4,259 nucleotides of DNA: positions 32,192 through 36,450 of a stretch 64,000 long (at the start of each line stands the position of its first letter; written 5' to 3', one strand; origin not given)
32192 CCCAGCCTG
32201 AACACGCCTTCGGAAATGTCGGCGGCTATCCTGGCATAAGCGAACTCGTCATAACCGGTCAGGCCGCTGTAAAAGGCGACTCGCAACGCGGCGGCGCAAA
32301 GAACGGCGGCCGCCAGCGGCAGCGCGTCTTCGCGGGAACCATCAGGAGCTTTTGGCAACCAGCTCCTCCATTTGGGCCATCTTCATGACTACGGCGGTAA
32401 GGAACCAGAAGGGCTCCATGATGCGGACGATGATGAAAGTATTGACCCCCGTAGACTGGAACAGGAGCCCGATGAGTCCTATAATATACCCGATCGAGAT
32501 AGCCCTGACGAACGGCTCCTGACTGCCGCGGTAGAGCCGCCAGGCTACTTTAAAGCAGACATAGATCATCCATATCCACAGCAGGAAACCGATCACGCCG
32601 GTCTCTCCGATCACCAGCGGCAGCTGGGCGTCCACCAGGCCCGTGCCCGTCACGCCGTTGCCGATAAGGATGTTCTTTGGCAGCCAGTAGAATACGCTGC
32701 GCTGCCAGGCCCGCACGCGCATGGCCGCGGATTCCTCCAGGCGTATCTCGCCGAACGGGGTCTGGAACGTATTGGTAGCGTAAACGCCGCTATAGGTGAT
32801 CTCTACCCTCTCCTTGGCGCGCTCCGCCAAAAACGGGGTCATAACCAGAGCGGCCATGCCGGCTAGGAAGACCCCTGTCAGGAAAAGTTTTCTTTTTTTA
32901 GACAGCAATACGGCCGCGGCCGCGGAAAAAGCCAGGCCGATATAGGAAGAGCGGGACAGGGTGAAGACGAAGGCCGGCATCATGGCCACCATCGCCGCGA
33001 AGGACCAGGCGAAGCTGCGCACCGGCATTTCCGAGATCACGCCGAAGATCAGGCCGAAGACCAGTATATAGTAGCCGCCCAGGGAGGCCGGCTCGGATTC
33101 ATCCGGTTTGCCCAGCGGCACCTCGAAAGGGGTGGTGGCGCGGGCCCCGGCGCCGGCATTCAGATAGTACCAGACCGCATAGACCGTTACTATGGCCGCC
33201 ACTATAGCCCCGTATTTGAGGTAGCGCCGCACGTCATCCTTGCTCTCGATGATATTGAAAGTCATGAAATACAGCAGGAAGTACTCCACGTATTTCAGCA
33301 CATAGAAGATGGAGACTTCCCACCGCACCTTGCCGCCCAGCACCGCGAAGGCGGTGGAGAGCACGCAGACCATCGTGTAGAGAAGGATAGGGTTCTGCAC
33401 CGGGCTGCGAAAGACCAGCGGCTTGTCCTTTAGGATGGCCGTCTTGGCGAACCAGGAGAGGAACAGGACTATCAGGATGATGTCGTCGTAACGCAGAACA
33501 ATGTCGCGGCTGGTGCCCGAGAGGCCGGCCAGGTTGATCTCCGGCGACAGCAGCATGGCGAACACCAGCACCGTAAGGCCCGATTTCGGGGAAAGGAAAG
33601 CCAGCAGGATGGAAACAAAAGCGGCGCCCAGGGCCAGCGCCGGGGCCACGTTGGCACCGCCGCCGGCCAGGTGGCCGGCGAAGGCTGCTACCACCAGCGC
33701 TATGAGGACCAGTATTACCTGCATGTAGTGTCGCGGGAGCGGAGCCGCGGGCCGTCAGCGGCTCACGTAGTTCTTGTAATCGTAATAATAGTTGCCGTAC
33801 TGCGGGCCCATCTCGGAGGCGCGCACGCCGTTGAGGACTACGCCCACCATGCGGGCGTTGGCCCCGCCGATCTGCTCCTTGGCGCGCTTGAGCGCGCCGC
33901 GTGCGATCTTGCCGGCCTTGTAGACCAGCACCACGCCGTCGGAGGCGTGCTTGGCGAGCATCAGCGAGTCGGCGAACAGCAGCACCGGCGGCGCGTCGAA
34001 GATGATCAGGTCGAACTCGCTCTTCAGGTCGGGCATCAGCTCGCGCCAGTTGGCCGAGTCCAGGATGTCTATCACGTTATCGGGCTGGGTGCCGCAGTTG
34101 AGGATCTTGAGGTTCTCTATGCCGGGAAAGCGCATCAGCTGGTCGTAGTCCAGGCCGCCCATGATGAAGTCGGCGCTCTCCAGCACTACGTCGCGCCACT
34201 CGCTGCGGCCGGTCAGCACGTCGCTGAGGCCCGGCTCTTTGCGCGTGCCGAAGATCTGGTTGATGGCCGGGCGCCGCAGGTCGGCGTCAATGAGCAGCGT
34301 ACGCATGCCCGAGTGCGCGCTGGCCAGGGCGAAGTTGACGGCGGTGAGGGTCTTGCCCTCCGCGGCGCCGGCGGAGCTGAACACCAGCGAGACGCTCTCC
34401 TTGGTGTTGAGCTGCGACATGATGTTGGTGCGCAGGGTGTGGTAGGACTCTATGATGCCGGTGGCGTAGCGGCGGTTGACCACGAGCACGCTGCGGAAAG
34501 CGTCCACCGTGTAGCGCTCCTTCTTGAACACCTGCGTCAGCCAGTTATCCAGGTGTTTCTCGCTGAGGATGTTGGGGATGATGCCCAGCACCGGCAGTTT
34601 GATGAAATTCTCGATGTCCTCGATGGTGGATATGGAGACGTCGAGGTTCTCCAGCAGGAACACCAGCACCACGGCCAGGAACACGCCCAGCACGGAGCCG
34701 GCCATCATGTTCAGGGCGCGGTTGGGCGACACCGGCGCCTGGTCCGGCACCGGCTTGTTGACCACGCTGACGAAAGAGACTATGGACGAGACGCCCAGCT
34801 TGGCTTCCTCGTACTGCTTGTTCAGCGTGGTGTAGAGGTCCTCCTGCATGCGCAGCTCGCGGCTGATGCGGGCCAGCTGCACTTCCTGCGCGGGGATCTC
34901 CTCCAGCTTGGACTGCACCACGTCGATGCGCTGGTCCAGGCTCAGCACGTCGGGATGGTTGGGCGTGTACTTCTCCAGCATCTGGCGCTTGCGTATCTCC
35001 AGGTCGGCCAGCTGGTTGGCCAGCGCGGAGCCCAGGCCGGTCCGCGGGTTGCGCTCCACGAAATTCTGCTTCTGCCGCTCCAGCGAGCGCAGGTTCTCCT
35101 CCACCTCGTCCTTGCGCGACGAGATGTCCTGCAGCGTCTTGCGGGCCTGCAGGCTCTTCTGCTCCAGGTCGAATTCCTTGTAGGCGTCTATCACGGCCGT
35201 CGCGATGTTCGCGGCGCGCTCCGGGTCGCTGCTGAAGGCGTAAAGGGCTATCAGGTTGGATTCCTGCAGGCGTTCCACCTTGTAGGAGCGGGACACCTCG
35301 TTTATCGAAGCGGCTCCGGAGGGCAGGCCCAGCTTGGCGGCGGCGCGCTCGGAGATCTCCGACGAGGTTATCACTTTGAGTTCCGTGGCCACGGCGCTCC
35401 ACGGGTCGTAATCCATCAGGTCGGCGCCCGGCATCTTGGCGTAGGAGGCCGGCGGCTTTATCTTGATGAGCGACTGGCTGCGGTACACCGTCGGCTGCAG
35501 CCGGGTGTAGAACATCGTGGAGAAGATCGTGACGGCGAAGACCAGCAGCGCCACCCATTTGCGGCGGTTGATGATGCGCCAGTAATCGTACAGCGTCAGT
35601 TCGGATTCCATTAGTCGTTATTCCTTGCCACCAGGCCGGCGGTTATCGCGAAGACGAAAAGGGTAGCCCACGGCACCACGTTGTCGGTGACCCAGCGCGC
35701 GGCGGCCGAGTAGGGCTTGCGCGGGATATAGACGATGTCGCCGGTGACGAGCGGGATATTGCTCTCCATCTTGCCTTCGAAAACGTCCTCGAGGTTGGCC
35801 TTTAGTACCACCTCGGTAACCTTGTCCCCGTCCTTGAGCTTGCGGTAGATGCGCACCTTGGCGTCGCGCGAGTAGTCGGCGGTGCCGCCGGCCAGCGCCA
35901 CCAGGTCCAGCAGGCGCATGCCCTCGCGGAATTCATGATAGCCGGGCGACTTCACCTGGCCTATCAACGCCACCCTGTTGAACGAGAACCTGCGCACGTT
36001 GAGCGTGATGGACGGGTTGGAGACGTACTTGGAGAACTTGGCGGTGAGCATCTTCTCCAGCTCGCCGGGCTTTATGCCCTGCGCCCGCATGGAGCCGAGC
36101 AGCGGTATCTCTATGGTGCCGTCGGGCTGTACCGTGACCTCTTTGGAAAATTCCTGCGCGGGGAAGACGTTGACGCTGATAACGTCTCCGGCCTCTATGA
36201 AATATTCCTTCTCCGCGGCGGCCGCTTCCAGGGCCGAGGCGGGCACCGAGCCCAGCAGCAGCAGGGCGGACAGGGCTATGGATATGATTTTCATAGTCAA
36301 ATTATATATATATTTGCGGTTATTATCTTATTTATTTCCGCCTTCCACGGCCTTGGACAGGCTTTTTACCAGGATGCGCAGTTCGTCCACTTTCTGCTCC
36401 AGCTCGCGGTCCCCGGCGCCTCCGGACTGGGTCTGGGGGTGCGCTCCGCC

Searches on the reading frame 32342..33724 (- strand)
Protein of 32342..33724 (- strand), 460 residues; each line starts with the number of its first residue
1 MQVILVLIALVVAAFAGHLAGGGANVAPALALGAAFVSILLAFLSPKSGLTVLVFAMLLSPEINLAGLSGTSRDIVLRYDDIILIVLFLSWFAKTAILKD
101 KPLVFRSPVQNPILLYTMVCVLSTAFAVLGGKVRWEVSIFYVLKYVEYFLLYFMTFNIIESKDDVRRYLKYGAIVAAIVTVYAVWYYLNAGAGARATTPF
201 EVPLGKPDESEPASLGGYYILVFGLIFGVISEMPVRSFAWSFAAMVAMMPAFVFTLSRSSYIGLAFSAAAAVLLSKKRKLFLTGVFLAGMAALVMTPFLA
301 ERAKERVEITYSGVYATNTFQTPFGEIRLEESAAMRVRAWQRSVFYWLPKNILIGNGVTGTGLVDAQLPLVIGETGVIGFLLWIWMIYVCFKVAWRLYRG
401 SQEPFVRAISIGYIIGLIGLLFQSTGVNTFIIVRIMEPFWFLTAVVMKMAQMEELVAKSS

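Call 7: search_protein_families(library=pfam, proteins=[window:32342-33724:-], max_evalue=0.01)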
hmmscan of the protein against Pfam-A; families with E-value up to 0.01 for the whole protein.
window:32342-33724:- (460 aa): 1 family
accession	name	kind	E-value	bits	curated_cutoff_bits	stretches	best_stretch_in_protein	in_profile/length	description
PF04932.20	Wzy_C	-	0.00015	22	31.7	1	243-363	1-109/149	O-Antigen ligase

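Call 11: search_protein_families(library=ncbifam, proteins=[window:32342-33724:-], max_evalue=0.1)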
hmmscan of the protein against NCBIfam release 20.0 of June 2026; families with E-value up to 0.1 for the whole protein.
window:32342-33724:- (460 aa): 0 families

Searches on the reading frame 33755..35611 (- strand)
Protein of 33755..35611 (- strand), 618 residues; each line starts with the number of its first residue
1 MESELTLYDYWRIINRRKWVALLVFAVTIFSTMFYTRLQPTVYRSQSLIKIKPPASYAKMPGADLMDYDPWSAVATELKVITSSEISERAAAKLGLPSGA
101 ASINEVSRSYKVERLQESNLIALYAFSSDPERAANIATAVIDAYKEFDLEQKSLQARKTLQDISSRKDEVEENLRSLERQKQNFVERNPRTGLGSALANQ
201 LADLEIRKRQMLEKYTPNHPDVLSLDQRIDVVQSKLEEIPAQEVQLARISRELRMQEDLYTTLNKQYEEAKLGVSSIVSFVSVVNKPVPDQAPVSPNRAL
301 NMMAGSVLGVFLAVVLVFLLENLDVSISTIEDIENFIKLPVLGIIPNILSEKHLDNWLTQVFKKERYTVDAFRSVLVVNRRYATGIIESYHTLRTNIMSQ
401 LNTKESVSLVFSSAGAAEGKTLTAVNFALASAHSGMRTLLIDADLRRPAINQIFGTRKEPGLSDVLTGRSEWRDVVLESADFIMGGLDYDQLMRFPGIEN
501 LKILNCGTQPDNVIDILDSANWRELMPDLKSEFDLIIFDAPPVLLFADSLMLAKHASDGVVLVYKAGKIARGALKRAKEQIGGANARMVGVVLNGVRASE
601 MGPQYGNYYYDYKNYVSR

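Call 7: search_protein_families(library=pfam, proteins=[window:33755-35611:-], max_evalue=0.01)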
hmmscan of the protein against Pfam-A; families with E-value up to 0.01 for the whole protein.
window:33755-35611:- (618 aa): 5 families
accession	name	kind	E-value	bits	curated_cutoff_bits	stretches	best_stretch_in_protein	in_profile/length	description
PF13807.11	GNVR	-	2.9e-12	46.8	27.7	1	245-319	6-79/82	G-rich domain on putative tyrosine kinase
PF13614.12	AAA_31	-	5.8e-08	33.3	27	1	419-571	14-154/177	AAA domain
PF10609.15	ParA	-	9.7e-07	28.9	27.1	1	409-594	7-173/246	NUBPL iron-transfer P-loop NTPase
PF01656.29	CbiA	-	2.2e-06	28.1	25.4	1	418-604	10-91/125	CobQ/CobB/MinD/ParA nucleotide binding domain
PF02706.20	Wzz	-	4.3e-06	27.4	25.5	1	4-93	2-90/91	Chain length determinant protein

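Call 11: search_protein_families(library=ncbifam, proteins=[window:33755-35611:-], max_evalue=0.1)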
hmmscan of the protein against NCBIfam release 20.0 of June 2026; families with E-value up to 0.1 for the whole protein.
window:33755-35611:- (618 aa): 19 families
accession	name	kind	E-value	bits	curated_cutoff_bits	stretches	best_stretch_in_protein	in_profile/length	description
TIGR01005.1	eps_transp_fam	subfamily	9.6e-46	156.3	411.7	2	195-608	319-729/754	exopolysaccharide transport protein family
TIGR01007.1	eps_fam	subfamily_domain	1.8e-43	148.5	108.05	1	388-609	1-201/204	polysaccharide biosynthesis tyrosine autokinase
NF007350.0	PRK09841.1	equivalog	6.1e-41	140.3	1248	1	102-613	210-721/726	tyrosine-protein kinase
NF008568.0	PRK11519.1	equivalog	1.5e-38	132.5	1068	1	101-614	209-717/720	tyrosine-protein kinase Wzc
TIGR03018.1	pepcterm_TyrKin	hypoth_equivalog_domain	1.4e-30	106.1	230.65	1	377-594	2-207/207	XrtA-associated tyrosine autokinase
TIGR03029.1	EpsG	equivalog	6.2e-27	94.4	313.8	1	385-594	82-273/274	chain length determinant protein tyrosine kinase EpsG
TIGR03007.1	pepcterm_ChnLen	equivalog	2.4e-23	82.1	278.85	3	225-353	336-468/498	XrtA system polysaccharide chain length determinant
TIGR03017.1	EpsF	equivalog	2e-19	69.6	422.75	2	245-345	343-443/444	chain length determinant protein EpsF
TIGR01006.1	polys_exp_MPA1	subfamily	2.1e-15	56.8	296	1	232-347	106-223/226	CspC family polysaccharide chain length determinant protein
TIGR01969.1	minD_arch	subfamily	1.1e-08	34.6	201.75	1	411-595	5-169/251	cell division ATPase MinD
TIGR03815.1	CpaE_hom_Actino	equivalog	3.2e-08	33.1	154.45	1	405-595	110-282/340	septum site-determining protein Ssd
NF053622.1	ATPseBagAMYCTU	equivalog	3.2e-06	26.8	400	1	407-458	7-57/325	ATPase BagA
TIGR01968.1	minD_bact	equivalog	7.8e-06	25.4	212.9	1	410-542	5-121/261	septum site-determining protein MinD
NF047398.1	AAA_KGGVGR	domain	1.1e-05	25.8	90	1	419-528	15-125/190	KGGVGR-motif variant AAA ATPase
NF008669.0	PRK11670.1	equivalog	3.2e-05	23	348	1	410-459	111-160/369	iron-sulfur cluster carrier protein ApbC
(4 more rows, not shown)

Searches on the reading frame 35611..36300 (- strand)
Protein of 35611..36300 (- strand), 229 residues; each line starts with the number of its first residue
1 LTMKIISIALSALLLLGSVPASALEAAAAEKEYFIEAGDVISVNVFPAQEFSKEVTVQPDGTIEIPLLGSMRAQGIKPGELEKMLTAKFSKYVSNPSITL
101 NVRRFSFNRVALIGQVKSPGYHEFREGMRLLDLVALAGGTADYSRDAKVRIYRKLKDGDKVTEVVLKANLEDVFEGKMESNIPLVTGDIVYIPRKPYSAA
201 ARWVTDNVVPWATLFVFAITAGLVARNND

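Call 7: search_protein_families(library=pfam, proteins=[window:35611-36300:-], max_evalue=0.01)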
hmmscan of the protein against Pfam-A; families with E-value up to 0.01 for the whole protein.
window:35611-36300:- (229 aa): 3 families
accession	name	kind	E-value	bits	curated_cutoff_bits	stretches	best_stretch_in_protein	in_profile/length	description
PF02563.21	Poly_export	-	3.4e-21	75.6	28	1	28-102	2-76/77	Polysaccharide biosynthesis/export protein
PF10531.15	SLBB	-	6.8e-11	42.3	27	1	110-161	2-51/55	SLBB domain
PF22461.2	SLBB_2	-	1.8e-08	34.8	27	1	109-192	2-79/79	SLBB domain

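Call 11: search_protein_families(library=ncbifam, proteins=[window:35611-36300:-], max_evalue=0.1)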
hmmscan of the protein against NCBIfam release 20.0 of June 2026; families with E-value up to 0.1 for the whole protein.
window:35611-36300:- (229 aa): 4 families
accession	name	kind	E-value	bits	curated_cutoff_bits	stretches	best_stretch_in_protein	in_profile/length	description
TIGR03027.2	pepcterm_export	equivalog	1.7e-35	122.2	180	1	32-195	2-167/169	XrtA/PEP-CTERM system exopolysaccharide export protein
TIGR03028.1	EpsE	equivalog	4.3e-24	85.2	262.65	1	33-197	2-164/239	polysaccharide export protein EpsE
NF041843.1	EpsY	equivalog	5.3e-23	81.3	320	1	27-191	47-209/211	exopolysaccharide export protein EpsY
NF011658.0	PRK15078.1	subfamily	1.9e-15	56.5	333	1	21-195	73-252/380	polysaccharide export protein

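Call 82: find_related_loci(query=A5, collection=metagenome_contigs, flank=10000)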
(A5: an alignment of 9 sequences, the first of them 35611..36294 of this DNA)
Query A5 (227 aa) in metagenome_contigs; peptide patterns used: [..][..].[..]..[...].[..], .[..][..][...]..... (x = any residue, [..] = any of these).
178 stretches matched a pattern; 59 encode a relative of the query (tblastn E <= 1e-3); 59 distinct loci.
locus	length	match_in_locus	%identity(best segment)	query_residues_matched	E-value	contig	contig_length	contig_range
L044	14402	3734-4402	95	1-223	2e-132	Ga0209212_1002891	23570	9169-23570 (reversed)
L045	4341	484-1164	93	1-226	3e-128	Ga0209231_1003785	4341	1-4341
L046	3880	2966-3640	93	1-224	2e-128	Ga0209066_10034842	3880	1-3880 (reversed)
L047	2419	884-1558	92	1-224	1e-130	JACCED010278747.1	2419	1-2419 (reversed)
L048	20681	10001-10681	72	1-226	2e-111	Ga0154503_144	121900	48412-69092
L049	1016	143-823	72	1-226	6e-121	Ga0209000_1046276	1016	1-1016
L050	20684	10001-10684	73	1-226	7e-110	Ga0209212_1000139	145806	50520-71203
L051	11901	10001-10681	72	1-226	4e-109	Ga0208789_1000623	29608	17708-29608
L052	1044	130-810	71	1-226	9e-119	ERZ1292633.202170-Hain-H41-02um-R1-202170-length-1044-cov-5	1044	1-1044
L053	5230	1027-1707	70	1-226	3e-107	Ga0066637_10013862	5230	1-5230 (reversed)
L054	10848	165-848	71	1-227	9e-106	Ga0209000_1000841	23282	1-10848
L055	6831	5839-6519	70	1-226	8e-106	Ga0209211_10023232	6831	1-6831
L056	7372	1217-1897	68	1-226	2e-105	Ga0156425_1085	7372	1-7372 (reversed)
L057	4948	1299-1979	68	1-226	1e-105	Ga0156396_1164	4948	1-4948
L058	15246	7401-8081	68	1-226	4e-105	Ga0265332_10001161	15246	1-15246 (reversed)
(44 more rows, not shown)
